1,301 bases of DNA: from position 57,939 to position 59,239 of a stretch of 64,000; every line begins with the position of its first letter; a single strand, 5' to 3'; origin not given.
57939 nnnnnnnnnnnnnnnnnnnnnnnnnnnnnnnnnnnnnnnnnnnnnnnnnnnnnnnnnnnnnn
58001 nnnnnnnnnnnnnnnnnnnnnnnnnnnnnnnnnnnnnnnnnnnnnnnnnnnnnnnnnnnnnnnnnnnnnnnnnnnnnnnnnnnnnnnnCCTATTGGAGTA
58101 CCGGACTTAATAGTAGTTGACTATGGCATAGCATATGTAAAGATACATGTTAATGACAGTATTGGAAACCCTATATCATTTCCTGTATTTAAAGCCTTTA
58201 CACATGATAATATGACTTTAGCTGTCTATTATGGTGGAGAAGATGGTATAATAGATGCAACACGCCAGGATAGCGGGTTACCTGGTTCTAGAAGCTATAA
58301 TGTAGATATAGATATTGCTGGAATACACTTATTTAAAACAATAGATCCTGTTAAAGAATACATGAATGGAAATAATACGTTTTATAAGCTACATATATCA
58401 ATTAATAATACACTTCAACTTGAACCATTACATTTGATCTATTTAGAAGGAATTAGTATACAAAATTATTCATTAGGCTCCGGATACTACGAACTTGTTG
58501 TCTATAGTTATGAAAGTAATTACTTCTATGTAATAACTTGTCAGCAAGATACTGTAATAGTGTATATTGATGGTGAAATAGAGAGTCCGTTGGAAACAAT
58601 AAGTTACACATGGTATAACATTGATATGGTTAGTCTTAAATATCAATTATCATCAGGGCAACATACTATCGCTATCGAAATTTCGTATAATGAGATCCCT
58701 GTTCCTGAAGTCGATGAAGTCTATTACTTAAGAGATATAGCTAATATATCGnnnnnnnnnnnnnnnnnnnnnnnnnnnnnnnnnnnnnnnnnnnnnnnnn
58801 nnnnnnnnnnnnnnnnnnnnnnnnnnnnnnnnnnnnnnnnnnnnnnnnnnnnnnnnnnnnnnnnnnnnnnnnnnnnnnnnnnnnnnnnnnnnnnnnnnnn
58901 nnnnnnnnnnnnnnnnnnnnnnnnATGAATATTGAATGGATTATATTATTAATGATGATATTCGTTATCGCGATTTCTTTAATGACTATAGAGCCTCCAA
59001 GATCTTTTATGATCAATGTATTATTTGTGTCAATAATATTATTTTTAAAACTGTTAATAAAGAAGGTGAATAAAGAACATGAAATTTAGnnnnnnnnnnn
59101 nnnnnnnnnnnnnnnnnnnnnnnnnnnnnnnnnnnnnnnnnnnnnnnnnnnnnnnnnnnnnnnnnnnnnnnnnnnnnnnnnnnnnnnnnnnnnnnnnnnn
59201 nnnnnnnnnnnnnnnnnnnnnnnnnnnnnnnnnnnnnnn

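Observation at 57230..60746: Ced-type (VirB2/VirB6/VirB4-like) DNA-transfer module in cedA1-cedA-cedA2-cedB order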

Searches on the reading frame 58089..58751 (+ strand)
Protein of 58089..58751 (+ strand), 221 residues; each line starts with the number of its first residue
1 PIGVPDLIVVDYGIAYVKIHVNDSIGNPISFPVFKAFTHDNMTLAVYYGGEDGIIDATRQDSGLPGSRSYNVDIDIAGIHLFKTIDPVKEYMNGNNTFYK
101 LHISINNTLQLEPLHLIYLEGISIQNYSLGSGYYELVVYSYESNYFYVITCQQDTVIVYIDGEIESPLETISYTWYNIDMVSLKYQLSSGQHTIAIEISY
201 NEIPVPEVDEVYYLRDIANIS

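Call 49: search_protein_representatives(protein=window:58089-58751:+)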
Query: 221 residues. Proteins with E-value up to 0.001 (for the whole library): 12; up to 1e-10: 4; up to 1e-30: 2. The best 12 are listed.
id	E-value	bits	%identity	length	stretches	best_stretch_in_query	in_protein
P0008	9.3e-40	153.1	40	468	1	1-220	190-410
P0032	3.8e-34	134.8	38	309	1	1-220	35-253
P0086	8.1e-13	65.0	29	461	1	8-218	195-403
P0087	3.6e-11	59.7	29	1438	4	138-202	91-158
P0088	1.8e-09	54.1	26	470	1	10-213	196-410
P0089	3.2e-09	53.3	28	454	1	18-208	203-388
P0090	6.2e-07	45.8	30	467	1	14-219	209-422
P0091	2.1e-06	44.0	25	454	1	19-215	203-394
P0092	2.2e-06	44.0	28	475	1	8-198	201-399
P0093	1.8e-04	37.8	38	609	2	153-199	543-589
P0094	2.6e-04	37.2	23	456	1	17-215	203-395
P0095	8.8e-04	35.5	27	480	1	11-215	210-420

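Call 51: search_protein_families(library=pfam, proteins=[P0087, P0093], max_evalue=0.01)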
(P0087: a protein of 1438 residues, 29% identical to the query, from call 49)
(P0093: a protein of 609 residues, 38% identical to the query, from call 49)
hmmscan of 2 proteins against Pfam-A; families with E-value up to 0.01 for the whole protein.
P0087 (1438 aa): 5 families
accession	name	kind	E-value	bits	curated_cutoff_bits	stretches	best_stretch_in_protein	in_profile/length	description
PF17996.7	CE2_N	-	2.4e-17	63.4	27.9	3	387-453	21-83/108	Carbohydrate esterase 2 N-terminal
PF06452.16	CBM9_1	-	1.5e-16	61.3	23.4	1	1235-1437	1-183/185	Carbohydrate family 9 binding domain-like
PF19906.4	CGDB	-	3.4e-05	24.1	27.6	0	285-304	88-107/112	C-glycoside deglycosidase beta subunit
PF10633.15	NPCBM_assoc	-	7.6e-05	23.3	24.4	0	1148-1203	10-68/78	NPCBM-associated, NEW3 domain of alpha-galactosidase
PF19625.5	DUF6130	-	0.00051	20.3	23.7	0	416-456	88-129/153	Family of unknown function (DUF6130)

P0093 (609 aa): 3 families
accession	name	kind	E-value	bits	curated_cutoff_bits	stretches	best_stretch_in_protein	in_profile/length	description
PF17996.7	CE2_N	-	6.2e-18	65.3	27.9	2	513-600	11-94/108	Carbohydrate esterase 2 N-terminal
PF20138.4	DUF6528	-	9.4e-09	35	23.5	1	72-266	63-252/327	Family of unknown function (DUF6528)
PF16129.10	DUF4841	-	0.0098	16.6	25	0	439-461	36-58/69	Domain of unknown function (DUF4841)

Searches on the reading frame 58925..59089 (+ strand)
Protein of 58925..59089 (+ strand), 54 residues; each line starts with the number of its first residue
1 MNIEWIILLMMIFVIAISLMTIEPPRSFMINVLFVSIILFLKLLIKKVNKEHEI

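Call 3: search_protein_families(library=pfam, proteins=[window:58925-59089:+], max_evalue=1)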
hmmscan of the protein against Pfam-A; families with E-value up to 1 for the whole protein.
window:58925-59089:+ (54 aa): 0 families

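Call 4: search_protein_families(library=ncbifam, proteins=[window:58925-59089:+], max_evalue=1)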
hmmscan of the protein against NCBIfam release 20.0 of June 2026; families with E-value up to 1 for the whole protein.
window:58925-59089:+ (54 aa): 1 family
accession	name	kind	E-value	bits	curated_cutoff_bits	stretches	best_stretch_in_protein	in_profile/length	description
NF045710.1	GSU0071_fam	equivalog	0.077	13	99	1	2-52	70-120/138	GSU0071 family protein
